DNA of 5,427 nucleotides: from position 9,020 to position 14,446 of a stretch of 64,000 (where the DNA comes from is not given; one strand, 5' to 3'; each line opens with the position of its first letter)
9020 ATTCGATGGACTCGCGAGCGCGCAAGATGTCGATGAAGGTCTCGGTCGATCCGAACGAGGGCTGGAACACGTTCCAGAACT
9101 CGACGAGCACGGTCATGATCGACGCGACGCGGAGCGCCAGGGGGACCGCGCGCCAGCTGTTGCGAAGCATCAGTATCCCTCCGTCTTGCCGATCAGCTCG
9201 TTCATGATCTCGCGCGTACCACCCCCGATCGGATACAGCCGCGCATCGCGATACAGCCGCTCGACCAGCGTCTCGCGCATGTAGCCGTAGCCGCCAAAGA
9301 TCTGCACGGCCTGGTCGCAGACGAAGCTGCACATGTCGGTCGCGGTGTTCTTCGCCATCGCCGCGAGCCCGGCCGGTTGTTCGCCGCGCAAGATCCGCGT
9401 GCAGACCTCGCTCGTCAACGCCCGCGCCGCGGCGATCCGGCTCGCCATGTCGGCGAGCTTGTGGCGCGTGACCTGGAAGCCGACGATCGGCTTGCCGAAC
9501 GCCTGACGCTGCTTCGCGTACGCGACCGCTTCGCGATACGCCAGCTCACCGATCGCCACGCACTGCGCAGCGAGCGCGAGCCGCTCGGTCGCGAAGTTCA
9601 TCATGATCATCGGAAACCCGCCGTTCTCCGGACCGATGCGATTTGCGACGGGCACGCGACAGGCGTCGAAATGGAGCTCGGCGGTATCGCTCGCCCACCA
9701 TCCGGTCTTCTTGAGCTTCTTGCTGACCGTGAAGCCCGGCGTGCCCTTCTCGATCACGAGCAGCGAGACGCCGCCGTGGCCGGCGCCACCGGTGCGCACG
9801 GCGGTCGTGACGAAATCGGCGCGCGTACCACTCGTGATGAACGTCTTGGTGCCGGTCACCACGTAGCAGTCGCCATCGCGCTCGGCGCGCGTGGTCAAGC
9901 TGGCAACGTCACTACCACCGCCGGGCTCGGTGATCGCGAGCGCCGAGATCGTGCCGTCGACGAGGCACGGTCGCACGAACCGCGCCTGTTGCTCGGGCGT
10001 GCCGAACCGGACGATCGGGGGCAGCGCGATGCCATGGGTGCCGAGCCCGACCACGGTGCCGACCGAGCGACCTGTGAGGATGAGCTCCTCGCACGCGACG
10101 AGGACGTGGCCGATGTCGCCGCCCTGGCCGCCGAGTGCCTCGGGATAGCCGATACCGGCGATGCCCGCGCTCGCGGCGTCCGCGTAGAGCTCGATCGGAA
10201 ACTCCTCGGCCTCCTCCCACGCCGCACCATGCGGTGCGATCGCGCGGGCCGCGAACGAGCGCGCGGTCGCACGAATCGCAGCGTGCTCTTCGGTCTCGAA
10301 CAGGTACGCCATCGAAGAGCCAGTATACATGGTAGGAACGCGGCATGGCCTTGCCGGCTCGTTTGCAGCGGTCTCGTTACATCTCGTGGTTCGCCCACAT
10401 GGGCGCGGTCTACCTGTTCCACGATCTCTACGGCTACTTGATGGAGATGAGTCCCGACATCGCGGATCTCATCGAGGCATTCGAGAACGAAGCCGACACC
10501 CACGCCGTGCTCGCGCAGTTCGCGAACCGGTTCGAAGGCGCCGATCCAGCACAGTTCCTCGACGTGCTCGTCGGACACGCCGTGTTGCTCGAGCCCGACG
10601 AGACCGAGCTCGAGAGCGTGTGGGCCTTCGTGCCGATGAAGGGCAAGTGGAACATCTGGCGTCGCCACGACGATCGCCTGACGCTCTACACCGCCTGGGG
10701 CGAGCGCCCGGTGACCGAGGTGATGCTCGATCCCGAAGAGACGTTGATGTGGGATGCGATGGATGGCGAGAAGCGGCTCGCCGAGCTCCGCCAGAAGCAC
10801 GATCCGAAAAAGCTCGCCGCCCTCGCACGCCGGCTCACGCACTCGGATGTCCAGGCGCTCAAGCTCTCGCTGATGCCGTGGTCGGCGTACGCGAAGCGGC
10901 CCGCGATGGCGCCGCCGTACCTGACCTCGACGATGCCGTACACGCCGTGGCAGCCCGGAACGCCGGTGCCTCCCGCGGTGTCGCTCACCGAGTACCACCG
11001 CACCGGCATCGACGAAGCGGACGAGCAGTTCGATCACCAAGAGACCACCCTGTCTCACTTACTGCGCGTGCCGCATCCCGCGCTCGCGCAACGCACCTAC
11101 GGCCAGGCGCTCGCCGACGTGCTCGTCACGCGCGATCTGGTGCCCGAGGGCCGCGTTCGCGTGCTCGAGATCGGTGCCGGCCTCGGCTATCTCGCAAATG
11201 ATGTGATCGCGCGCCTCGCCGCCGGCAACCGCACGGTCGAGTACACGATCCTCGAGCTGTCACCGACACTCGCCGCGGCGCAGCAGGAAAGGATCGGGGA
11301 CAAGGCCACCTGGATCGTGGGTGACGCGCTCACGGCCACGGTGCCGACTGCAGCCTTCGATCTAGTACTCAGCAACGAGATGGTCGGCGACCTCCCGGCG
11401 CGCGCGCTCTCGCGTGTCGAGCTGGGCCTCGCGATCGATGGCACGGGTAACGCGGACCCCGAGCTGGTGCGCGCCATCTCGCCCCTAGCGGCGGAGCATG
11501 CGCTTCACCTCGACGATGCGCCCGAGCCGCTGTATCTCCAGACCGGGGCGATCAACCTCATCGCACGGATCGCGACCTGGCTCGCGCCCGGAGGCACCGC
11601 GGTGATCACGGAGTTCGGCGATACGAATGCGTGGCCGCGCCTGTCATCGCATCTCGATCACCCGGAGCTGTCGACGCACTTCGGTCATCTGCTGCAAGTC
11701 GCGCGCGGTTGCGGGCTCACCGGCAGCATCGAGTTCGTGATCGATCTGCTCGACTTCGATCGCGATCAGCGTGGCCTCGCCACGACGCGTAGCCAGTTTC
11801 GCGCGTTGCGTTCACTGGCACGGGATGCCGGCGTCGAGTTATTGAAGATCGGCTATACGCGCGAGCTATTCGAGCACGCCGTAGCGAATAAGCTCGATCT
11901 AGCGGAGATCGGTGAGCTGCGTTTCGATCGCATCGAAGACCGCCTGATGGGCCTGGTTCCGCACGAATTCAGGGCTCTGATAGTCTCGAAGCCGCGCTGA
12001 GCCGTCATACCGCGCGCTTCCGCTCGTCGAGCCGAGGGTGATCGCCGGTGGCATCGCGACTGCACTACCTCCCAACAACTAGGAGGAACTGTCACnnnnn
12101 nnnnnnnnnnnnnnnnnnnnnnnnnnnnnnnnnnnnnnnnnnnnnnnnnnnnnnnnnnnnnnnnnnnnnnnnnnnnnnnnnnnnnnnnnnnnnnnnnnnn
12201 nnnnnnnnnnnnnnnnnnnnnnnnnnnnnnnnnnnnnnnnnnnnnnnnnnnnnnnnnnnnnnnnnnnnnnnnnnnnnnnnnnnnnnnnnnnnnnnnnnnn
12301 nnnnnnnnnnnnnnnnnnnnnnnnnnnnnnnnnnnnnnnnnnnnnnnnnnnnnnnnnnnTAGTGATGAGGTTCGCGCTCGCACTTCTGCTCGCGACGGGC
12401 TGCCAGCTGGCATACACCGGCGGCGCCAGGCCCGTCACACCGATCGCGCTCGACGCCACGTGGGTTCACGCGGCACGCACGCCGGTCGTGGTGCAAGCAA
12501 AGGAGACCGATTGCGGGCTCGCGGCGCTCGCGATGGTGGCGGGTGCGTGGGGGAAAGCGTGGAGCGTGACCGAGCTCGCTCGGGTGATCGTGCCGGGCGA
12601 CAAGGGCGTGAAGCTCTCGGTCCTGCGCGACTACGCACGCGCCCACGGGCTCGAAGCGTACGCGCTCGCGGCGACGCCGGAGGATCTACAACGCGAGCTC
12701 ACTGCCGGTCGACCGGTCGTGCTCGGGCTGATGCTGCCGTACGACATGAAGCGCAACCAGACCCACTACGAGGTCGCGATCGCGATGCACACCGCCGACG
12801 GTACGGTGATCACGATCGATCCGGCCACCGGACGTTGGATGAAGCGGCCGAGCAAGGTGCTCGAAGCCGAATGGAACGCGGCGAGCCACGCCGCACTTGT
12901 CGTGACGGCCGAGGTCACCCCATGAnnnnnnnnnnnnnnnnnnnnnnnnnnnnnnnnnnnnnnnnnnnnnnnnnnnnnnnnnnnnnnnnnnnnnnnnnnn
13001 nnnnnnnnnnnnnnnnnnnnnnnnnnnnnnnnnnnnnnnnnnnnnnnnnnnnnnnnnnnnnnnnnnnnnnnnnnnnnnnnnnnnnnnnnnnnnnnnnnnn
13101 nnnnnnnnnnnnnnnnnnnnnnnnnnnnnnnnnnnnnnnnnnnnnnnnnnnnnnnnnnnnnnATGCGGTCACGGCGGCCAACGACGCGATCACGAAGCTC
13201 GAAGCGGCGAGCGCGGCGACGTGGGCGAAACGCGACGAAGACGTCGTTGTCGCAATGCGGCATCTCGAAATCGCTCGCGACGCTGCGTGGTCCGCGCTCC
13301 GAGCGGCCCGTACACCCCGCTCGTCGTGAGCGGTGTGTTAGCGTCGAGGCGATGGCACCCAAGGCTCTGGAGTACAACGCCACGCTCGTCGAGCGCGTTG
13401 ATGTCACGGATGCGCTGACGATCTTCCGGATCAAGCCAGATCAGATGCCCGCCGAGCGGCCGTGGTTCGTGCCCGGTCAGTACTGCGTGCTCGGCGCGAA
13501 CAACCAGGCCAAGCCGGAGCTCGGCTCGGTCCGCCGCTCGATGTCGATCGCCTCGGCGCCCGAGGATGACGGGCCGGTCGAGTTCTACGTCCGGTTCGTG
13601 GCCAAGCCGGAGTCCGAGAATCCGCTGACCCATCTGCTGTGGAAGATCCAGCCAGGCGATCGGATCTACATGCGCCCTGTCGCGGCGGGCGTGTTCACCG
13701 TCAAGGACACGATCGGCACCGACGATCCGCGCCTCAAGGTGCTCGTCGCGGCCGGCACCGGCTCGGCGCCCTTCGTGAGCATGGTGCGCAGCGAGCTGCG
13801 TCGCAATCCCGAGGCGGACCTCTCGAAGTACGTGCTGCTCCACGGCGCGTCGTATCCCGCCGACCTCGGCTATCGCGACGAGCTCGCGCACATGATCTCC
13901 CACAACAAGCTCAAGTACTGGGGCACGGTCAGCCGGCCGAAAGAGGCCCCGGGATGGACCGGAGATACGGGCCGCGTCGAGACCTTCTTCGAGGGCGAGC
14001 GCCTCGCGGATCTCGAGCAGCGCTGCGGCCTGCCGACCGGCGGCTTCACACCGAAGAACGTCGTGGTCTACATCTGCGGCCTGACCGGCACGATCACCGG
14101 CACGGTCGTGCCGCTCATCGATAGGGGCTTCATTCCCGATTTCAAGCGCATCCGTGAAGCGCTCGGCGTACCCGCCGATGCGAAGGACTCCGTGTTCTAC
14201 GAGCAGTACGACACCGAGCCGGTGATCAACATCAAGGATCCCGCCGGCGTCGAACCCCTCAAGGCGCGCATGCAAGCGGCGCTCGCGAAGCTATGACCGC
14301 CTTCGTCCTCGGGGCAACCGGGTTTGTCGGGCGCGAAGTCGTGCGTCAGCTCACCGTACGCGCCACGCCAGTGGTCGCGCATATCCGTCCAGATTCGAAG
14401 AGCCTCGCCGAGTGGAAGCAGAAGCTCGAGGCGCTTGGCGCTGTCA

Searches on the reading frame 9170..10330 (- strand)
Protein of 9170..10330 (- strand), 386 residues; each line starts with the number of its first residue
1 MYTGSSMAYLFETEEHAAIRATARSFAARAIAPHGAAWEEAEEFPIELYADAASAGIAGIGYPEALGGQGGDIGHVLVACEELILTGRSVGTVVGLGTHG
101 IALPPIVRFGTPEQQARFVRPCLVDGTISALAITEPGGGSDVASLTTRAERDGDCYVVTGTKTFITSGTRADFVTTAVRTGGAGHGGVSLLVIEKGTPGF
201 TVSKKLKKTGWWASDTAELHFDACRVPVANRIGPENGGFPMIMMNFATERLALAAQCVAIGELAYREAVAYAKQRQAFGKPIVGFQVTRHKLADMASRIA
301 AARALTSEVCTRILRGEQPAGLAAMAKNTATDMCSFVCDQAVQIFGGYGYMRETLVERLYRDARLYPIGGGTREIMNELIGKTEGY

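Call 67: search_protein_families(library=pfam, proteins=[window:9170-10330:-], max_evalue=0.0001)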
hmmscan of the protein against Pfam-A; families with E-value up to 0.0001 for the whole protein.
window:9170-10330:- (386 aa): 4 families
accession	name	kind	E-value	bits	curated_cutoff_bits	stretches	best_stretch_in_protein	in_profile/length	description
PF00441.29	Acyl-CoA_dh_1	-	3.3e-46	157.6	22.4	1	236-382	1-147/150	Acyl-CoA dehydrogenase, C-terminal domain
PF02771.21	Acyl-CoA_dh_N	-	2.3e-26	92.8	22.9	1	13-122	1-109/113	Acyl-CoA dehydrogenase, N-terminal domain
PF02770.24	Acyl-CoA_dh_M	-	3.2e-25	88.6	33.3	1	130-224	1-97/97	Acyl-CoA dehydrogenase, middle domain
PF08028.16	Acyl-CoA_dh_2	-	2.2e-16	60.8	22.7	1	252-364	2-124/134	Acyl-CoA dehydrogenase, C-terminal domain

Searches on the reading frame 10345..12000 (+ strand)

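Call 68: search_protein_families(library=pfam, proteins=[window:10345-12000:+], max_evalue=0.0001)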
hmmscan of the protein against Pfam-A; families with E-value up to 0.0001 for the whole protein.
window:10345-12000:+ (551 aa): 5 families
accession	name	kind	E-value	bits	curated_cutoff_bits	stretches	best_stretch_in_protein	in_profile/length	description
PF02636.23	Methyltransf_28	-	1.9e-10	41.1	23.3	1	267-425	16-190/249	Putative S-adenosyl-L-methionine-dependent methyltransferase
PF13649.12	Methyltransf_25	-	8e-07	30.1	27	1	273-351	1-78/97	Methyltransferase domain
PF08241.18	Methyltransf_11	-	1.8e-05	25.7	21.2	0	274-355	1-80/95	Methyltransferase domain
PF08242.18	Methyltransf_12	-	3.1e-05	25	30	0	274-353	1-83/98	Methyltransferase domain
PF13489.12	Methyltransf_23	-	7.8e-05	22.9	27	0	268-441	21-136/164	Methyltransferase domain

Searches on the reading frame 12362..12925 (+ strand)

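Call 67: search_protein_families(library=pfam, proteins=[window:12362-12925:+], max_evalue=0.0001)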
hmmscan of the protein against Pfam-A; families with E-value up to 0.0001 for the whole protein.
window:12362-12925:+ (187 aa): 2 families
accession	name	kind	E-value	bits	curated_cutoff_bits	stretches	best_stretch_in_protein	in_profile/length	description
PF03412.21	Peptidase_C39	-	1.2e-15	58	22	1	40-172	2-122/133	Peptidase C39 family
PF13529.12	Peptidase_C39_2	-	3.1e-09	38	24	1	41-155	4-143/143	Peptidase_C39 like family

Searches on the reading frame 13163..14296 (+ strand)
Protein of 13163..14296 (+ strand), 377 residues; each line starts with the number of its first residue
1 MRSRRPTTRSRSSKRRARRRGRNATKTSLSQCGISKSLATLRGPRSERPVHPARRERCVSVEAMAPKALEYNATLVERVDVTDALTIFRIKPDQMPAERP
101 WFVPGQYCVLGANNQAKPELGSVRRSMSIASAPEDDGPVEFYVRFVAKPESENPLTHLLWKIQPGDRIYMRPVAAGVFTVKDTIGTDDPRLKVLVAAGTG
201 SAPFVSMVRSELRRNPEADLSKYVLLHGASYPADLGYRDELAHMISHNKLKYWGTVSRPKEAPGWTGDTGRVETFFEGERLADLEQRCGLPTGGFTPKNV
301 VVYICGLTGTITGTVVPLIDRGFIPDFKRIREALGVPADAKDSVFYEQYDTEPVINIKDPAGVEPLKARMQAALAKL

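Call 67: search_protein_families(library=pfam, proteins=[window:13163-14296:+], max_evalue=0.0001)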
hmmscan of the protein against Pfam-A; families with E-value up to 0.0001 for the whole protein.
window:13163-14296:+ (377 aa): 1 family
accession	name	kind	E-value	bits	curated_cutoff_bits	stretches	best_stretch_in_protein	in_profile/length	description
PF00175.26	NAD_binding_1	-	3.2e-12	47.5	22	1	194-311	1-104/109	Oxidoreductase NAD-binding domain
